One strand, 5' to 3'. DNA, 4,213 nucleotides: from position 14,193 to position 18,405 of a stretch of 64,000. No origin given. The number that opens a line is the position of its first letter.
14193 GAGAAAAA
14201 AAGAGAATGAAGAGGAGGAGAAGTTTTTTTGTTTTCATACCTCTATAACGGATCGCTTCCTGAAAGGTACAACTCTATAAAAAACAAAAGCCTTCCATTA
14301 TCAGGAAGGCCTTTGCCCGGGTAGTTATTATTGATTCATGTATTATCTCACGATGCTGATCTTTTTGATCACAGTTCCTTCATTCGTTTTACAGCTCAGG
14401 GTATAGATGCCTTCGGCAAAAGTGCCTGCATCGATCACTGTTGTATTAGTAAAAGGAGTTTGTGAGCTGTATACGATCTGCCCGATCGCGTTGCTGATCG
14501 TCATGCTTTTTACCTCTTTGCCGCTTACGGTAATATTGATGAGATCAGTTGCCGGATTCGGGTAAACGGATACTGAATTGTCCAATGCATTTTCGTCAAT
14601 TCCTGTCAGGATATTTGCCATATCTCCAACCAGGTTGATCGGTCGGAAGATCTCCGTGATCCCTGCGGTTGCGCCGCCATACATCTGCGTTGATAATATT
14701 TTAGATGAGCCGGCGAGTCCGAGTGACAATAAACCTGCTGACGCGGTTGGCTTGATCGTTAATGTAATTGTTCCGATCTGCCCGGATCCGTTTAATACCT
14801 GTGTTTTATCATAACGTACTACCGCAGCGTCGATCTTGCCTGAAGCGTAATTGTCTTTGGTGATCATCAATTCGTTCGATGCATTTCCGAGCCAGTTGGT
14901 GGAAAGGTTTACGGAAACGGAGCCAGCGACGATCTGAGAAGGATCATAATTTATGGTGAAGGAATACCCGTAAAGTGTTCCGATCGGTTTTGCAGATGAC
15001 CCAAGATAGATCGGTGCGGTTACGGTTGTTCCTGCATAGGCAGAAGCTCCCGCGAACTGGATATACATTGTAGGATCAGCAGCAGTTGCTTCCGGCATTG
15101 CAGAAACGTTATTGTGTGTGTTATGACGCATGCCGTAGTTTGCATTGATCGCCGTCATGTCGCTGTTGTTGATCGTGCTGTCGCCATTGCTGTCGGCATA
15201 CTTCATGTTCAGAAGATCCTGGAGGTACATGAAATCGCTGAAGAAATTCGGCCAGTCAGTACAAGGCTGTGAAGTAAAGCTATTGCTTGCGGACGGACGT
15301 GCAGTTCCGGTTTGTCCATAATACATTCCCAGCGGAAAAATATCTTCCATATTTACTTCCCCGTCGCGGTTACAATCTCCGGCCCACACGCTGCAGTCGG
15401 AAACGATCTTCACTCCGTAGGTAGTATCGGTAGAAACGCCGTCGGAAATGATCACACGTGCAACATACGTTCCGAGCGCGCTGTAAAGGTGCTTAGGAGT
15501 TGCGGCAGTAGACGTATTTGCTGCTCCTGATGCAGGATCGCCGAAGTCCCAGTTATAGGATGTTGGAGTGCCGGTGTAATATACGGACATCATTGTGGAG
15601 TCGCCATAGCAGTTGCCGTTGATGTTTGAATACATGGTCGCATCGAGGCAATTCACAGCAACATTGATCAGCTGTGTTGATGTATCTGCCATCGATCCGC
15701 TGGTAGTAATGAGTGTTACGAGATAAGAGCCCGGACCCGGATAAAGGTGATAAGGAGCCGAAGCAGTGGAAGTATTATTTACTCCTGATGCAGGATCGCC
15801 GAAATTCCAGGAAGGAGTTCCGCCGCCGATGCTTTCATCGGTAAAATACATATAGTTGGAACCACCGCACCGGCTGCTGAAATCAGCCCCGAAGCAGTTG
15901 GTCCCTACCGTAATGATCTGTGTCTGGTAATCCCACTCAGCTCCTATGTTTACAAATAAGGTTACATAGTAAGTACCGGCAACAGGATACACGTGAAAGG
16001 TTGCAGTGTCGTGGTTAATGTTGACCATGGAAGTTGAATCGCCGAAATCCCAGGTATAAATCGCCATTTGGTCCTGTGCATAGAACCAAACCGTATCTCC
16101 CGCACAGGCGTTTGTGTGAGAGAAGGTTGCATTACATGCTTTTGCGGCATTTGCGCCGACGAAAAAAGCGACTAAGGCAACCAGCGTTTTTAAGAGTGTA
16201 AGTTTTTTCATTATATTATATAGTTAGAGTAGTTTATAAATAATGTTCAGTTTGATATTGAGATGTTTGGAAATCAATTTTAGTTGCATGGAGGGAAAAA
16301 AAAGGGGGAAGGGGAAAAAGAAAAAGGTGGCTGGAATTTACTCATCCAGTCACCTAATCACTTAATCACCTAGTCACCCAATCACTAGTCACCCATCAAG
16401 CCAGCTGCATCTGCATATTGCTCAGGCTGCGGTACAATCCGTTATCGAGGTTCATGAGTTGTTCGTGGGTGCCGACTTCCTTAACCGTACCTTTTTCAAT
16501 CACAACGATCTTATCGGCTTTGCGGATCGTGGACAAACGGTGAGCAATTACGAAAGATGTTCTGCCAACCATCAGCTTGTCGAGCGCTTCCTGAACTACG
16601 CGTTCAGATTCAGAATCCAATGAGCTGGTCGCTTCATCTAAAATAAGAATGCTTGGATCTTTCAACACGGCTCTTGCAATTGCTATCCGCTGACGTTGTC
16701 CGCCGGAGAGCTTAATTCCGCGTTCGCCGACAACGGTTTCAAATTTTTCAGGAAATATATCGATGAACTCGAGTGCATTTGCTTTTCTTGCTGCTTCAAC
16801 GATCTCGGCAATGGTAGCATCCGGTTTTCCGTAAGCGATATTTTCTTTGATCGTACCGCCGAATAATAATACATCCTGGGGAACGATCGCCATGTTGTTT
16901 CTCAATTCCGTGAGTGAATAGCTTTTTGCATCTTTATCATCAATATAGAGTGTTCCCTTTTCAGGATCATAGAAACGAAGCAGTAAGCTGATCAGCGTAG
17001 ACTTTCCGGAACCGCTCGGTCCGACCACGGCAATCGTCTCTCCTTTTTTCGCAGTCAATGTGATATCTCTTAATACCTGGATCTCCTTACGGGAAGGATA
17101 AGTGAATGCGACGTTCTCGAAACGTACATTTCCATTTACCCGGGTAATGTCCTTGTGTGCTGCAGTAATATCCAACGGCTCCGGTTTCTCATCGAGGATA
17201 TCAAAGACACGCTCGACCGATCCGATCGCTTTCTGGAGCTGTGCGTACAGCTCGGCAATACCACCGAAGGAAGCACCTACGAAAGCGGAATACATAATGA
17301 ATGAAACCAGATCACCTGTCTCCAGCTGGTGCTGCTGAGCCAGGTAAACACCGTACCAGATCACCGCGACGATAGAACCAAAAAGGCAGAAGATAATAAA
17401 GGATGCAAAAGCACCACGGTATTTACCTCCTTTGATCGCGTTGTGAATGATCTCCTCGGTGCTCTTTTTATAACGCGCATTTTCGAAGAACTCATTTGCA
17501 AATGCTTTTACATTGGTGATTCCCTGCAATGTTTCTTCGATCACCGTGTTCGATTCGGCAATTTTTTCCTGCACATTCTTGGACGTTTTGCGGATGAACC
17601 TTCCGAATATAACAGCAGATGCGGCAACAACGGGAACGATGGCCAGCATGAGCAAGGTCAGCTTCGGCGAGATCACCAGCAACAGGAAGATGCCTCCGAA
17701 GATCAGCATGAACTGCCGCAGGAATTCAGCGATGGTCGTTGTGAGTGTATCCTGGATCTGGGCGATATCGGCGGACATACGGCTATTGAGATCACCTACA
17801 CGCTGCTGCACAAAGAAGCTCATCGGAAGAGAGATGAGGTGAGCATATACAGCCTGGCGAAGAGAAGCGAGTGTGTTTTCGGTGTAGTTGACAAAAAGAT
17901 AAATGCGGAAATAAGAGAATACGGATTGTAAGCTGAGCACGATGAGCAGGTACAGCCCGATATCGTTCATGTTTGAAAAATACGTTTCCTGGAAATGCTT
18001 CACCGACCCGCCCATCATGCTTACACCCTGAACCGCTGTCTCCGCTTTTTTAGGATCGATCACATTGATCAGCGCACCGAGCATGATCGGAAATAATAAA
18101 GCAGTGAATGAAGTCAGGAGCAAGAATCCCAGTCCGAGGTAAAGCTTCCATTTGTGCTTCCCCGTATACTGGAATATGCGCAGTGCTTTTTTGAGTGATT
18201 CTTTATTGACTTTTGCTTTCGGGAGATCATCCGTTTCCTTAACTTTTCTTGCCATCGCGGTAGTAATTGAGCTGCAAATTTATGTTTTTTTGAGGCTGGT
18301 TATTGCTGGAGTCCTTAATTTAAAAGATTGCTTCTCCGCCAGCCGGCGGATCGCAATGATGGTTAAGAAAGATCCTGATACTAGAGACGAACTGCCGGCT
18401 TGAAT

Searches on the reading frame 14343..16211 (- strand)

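Call 31: search_protein_families(library=pfam, proteins=[window:14343-16211:-], max_evalue=0.001)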
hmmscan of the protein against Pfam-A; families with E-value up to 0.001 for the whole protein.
window:14343-16211:- (622 aa): 5 families
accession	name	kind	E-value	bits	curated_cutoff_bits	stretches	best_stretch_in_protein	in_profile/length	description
PF18911.6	PKD_4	-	1.7e-23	82.9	27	3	213-263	31-76/85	PKD domain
PF00801.26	PKD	-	1.6e-16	60.5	23.5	2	32-93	8-71/80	PKD domain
PF18962.6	Por_Secre_tail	-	3.2e-12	47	27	1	549-620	1-75/75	Secretion system C-terminal sorting domain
PF00963.24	Cohesin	-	5.7e-08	33.5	24.1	1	385-493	4-108/139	Cohesin domain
PF00404.24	Dockerin_1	-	0.00013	22.5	22.9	0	277-294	1-18/57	Dockerin type I domain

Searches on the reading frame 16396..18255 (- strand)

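Call 31: search_protein_families(library=pfam, proteins=[window:16396-18255:-], max_evalue=0.001)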
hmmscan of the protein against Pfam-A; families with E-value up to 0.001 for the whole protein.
window:16396-18255:- (619 aa): 8 families
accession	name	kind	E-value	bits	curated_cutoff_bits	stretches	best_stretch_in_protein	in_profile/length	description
PF00664.28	ABC_membrane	-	7.4e-61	206.7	28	1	40-327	3-271/274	ABC transporter transmembrane region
PF00005.33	ABC_tran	-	1.7e-33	116.5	25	1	395-544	1-137/137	ABC transporter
PF02463.25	SMC_N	-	3.7e-09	36.8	40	1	426-588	101-213/220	RecF/RecN/SMC N terminal domain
PF13401.12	AAA_22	-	6.1e-05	23.8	27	1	407-456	7-33/130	AAA domain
PF13191.12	AAA_16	-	0.00017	22.5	32.6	1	390-442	7-60/167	AAA ATPase domain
PF03193.22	RsgA_GTPase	-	0.00082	19.7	30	0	369-426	71-127/174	RsgA GTPase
PF13555.12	AAA_29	-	0.00086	19.4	27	0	403-422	20-39/61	P-loop containing region of AAA domain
PF25199.1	nSTAND_NTPase5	-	0.00095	19.4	34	0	394-470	28-113/145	Novel STAND NTPase 5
